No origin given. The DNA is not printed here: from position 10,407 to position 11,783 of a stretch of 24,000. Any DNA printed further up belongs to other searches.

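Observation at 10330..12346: Uncharacterised translationally coupled three-gene operon (HNH-like Zn-finger + acidic repeat protein + small paralogous-motif protein) at the att-proximal tip of the AICE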

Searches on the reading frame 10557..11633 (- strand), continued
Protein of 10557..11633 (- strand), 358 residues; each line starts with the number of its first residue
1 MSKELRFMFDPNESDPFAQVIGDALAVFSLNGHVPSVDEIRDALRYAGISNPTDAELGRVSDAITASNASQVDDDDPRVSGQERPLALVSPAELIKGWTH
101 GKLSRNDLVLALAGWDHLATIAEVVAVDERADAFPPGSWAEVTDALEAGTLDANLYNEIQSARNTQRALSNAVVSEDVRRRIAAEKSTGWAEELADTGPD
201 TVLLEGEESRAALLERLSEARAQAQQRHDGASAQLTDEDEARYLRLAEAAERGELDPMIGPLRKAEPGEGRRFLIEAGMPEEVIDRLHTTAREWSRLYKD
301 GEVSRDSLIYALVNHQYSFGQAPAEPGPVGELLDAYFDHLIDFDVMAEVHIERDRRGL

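Call 68: fold_search(model_id=the predicted structure, library=pdb)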
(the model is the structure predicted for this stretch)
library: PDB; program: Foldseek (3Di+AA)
matches with E <= 10: 86; with E <= 0.001: 0
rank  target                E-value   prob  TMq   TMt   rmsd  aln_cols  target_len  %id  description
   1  3e3v                  7.4e-01  0.38  0.14  0.27  15.0       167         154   12  Crystal structure of RecX from Lactobacillus salivarius (released 2008-09-02)
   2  2hzd_MODEL_1_A        1.4e+00  0.63  0.13  0.47  13.2        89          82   17  NMR structure of the DNA-binding TEA domain and insights into TEF-1 function (released 2006-10-24)
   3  7kpv_B                1.9e+00  0.16  0.13  0.16  13.4       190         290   11  Structure of kinase and Central lobes of yeast CKM (released 2021-01-27)
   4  1zp2                  2.3e+00  0.14  0.14  0.20  13.8       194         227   10  Structure of the Mediator subunit cyclin C (released 2005-07-19)
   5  5gp9_A                2.6e+00  0.09  0.13  0.20  26.7       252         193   15  Structural analysis of fatty acid degradation regulator FadR from Bacillus halodurans (released 2017-03-01)
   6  1g3n_C                2.9e+00  0.13  0.16  0.22  11.3       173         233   16  STRUCTURE OF A P18(INK4C)-CDK6-K-CYCLIN TERNARY COMPLEX (released 2001-01-10)
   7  1vin                  2.9e+00  0.13  0.15  0.18  10.5       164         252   14  BOVINE CYCLIN A3 (released 1996-08-17)
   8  4i3z_B                2.9e+00  0.13  0.15  0.18  10.6       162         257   14  Structure of pCDK2/CyclinA bound to ADP and 2 Magnesium ions (released 2012-12-26)
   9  9y6s_8C               2.9e+00  0.06  0.14  0.10  32.6       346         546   14  96-nm repeat of the Leishmania tarentolae doublet microtubule (released 2025-12-17)
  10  4ii5_B                3.0e+00  0.13  0.15  0.18  10.5       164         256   14  Structure of PCDK2/CYCLINA bound to ADP and 1 MAGNESIUM ION (released 2013-01-23)
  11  1ogu_D                3.0e+00  0.12  0.14  0.18  10.6       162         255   14  STRUCTURE OF HUMAN THR160-PHOSPHO CDK2/CYCLIN A COMPLEXED WITH A 2-ARYLAMINO-4-CYCLOHEXYLMETHYL-5-NITROSO-6-AMINOPYRIM (released 2003-09-02)
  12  6sg4_D                3.1e+00  0.12  0.15  0.19  10.2       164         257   15  Structure of CDK2/cyclin A M246Q, S247EN (released 2021-01-27)
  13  9esj_B                3.1e+00  0.12  0.15  0.18  10.6       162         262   14  CDK2-cyclin A in complex with FragLite 31 (released 2025-04-09)
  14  2dg8_A                3.1e+00  0.07  0.12  0.19  25.7       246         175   14  Crystal structure of the putative trasncriptional regulator SCO7518 from Streptomyces coelicolor A3(2) (released 2007-03-13)
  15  9jyy_G                3.1e+00  0.04  0.11  0.07  28.7       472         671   14  core proteins of mature T7 (released 2024-12-11)
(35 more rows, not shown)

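Call 69: search_protein_families(library=pfam, proteins=[L008:12131-12988:+, L008:8810-9055:+], max_evalue=0.05)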
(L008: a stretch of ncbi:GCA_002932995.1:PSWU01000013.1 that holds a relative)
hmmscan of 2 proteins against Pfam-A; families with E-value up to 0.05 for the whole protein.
L008:12131-12988:+ (285 aa): 2 families
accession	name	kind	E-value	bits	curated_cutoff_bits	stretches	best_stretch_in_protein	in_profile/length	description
PF13676.11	TIR_2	-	3.7e-15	56.9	28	1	8-118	1-107/122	TIR domain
PF01582.25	TIR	-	0.0017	18.6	21.3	1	15-104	13-98/179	TIR domain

L008:8810-9055:+ (81 aa): 0 families

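Call 71: find_encoding_contigs(protein=P0022, flank=5000, max_places=3)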
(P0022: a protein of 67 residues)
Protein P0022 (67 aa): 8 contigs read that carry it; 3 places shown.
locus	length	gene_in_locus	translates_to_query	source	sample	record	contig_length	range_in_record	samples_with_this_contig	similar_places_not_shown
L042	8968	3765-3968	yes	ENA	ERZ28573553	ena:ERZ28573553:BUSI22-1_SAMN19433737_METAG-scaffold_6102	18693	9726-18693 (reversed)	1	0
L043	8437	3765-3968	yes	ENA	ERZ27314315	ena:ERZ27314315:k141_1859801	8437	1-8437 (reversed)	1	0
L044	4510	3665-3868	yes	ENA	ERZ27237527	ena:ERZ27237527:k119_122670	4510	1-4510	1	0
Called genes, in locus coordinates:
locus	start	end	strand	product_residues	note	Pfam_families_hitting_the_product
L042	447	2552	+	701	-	PF01580:FtsK_SpoIIIE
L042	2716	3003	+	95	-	-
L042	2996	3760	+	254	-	-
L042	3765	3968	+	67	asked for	-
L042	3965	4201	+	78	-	-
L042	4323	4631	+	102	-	-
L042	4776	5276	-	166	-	-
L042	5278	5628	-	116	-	PF12957:DUF3846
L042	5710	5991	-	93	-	-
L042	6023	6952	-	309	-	PF12083:DUF3560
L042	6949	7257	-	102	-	-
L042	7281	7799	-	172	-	-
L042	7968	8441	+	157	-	-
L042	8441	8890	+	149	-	-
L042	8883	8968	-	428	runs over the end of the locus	PF00817:IMS, PF11799:IMS_C, PF13438:DUF4113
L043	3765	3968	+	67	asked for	-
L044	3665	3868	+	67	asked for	-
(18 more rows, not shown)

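Call 72: find_encoding_contigs(protein=P0023, flank=5000, max_places=3)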
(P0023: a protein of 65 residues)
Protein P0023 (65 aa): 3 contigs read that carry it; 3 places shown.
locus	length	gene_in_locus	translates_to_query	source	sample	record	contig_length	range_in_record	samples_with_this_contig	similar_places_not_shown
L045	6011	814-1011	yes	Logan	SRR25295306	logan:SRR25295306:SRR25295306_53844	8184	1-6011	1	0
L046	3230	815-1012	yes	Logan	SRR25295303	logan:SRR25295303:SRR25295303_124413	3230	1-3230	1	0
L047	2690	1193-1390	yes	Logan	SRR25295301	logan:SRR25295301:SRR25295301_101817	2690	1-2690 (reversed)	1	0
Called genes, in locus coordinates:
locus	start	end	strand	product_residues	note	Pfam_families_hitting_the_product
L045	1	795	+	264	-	?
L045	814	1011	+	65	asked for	-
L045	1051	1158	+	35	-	-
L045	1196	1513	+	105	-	-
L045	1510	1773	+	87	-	-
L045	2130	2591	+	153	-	PF00717:Peptidase_S24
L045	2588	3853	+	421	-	PF00817:IMS, PF11799:IMS_C, PF13438:DUF4113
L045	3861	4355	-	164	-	-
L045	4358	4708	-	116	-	PF12957:DUF3846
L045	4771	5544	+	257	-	PF02586:SRAP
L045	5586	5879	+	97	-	-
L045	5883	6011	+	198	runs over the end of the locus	-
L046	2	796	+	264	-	?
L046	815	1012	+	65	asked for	-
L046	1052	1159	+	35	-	-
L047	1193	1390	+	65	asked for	-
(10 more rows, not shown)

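Call 74: search_protein_families(library=phrogs, proteins=[L008:9153-9827:+, L012:5069-5728:+, P0021, P0022, P0025, L042:2996-3760:+, L042:3965-4201:+], max_evalue=0.05)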
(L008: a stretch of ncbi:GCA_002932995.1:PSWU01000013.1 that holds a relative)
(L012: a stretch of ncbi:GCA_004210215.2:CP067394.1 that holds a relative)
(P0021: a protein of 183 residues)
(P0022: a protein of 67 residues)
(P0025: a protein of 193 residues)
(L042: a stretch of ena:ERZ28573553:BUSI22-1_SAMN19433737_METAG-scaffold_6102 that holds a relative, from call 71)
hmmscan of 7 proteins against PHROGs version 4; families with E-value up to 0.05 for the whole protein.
L008:9153-9827:+ (224 aa): 0 families

L012:5069-5728:+ (219 aa): 0 families

P0021 (183 aa): 0 families

P0022 (67 aa): 1 family
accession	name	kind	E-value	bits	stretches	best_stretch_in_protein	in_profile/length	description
phrog_26084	-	tail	0.033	13.1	1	20-61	764-804/1263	tail length tape measure protein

P0025 (193 aa): 6 families
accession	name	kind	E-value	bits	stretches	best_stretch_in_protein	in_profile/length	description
phrog_35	-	transcription regulation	9.8e-05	23.5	1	70-99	79-109/181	transcriptional repressor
phrog_2339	-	DNA, RNA and nucleotide metabolism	0.00051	21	1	64-99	25-61/98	HTH DNA binding protein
phrog_3642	-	DNA, RNA and nucleotide metabolism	0.0031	18.4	1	57-100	4-45/79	HTH DNA binding protein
phrog_2119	-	unknown function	0.0063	17.6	1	53-100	4-50/119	-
phrog_15590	-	unknown function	0.012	16.9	1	66-100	53-87/94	-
phrog_409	-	transcription regulation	0.02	16.5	1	71-96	19-44/127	transcriptional regulator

L042:2996-3760:+ (254 aa): 1 family
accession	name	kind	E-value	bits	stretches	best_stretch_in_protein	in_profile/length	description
phrog_17808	-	unknown function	0.00041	21.6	1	177-242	73-135/137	-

L042:3965-4201:+ (78 aa): 0 families

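Call 75: search_protein_families(library=padloc, proteins=[L008:9153-9827:+, L012:5069-5728:+, P0021, P0025], max_evalue=0.05)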
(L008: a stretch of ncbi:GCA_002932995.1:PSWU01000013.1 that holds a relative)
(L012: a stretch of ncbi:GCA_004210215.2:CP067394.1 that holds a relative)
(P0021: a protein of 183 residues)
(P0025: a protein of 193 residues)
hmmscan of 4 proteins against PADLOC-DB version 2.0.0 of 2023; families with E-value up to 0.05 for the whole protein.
L008:9153-9827:+ (224 aa): 0 families

L012:5069-5728:+ (219 aa): 0 families

P0021 (183 aa): 0 families

P0025 (193 aa): 0 families

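Call 76: find_related_loci(query=window:10557-11633:-, collection=metagenome_contigs, flank=5000)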
Query window:10557-11633:- (358 aa) in metagenome_contigs; peptide patterns used: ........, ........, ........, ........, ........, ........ (x = any residue, [..] = any of these).
125 stretches matched a pattern, but none encodes a relative of the query by tblastn (E <= 1e-3).

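Call 84: list_cluster_members(proteins=[P0019, P0020, P0021, P0022, P0023, P0024, P0025, P0026, P0005, L008:9153-9827:+])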
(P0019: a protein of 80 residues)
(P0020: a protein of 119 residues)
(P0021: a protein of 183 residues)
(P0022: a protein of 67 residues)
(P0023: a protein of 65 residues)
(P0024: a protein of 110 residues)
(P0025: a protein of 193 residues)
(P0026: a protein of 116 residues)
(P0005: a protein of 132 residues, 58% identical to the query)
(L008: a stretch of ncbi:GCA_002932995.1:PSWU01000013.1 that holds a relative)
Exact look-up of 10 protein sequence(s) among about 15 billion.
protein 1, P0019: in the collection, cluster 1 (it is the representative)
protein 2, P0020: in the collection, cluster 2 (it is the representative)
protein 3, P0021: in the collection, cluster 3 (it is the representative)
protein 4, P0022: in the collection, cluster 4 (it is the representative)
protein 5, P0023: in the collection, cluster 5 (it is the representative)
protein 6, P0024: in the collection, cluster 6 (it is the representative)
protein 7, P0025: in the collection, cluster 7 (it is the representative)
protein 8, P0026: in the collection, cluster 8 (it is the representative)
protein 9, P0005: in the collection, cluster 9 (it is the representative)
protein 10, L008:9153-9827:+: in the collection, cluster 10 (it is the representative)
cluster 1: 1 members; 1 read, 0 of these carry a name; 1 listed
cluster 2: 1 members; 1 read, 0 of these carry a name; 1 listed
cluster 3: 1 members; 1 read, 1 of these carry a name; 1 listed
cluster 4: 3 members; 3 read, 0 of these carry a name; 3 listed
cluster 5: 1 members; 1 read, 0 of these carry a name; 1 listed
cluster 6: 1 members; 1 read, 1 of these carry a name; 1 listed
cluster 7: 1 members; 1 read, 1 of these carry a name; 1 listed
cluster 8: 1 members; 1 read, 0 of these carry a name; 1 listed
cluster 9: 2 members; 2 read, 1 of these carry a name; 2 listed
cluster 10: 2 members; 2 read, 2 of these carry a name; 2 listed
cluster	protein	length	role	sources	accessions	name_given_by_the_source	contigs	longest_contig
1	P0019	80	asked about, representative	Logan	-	-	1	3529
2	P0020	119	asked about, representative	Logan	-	-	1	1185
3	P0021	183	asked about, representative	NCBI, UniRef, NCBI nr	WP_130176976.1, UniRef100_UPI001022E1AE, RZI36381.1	hypothetical protein [Cryobacterium sp. SO1] | hypothetical protein n=1 Tax=Cryobacterium sp. SO1 TaxID=1897061 RepID=UPI001022E1AE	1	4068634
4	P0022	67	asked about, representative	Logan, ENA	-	-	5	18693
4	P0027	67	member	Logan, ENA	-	-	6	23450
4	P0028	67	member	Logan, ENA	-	-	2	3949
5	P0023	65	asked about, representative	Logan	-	-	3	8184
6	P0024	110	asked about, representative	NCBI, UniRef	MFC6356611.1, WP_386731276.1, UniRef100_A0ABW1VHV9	hypothetical protein [Luethyella okanaganae] | Uncharacterized protein n=1 Tax=Luethyella okanaganae TaxID=69372 RepID=A0ABW1VHV9_9MICO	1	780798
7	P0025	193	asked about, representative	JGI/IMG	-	DNA-binding transcriptional regulator YdaS (Cro superfamily)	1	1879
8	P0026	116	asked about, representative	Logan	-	-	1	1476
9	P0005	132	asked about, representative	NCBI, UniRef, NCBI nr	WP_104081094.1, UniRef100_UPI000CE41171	hypothetical protein [Cryobacterium sp. Y11] | hypothetical protein n=1 Tax=Cryobacterium sp. Y11 TaxID=2045016 RepID=UPI000CE41171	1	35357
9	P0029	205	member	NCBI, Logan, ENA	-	-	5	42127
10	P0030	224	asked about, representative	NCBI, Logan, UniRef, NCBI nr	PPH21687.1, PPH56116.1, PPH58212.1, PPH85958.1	hypothetical protein [Rathayibacter toxicus] | Uncharacterized protein n=1 Tax=Rathayibacter toxicus TaxID=145458 RepID=A0A2S5Y546_9MICO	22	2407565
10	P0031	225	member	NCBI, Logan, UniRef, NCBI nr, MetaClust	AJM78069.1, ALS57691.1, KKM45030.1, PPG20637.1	hypothetical protein C5C66_09080 [Rathayibacter toxicus] | Uncharacterized protein n=1 Tax=Rathayibacter toxicus TaxID=145458 RepID=A0A0C5BG69_9MICO | hypothetical protein [Rathayibacter toxicus]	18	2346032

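Call 107: search_dna_similar(query=L008:9153-9827:+, collection=plasmids, mode=protein, max_evalue=0.001, max_rows=12)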
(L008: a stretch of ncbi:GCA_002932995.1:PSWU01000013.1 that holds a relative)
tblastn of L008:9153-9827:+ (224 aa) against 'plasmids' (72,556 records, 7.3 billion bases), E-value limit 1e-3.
No match.

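Call 108: search_dna_similar(query=L008:9153-9827:+, collection=phages, mode=protein, max_evalue=0.001, max_rows=12)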
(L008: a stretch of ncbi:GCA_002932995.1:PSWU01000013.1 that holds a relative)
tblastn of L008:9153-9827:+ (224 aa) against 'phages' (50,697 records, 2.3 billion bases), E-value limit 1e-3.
No match.

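Call 114: search_dna_similar(query=window:10557-11633:-, collection=phages, mode=protein, max_evalue=0.01, max_rows=10)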
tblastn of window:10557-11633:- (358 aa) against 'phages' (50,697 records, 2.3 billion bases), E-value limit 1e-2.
No match.
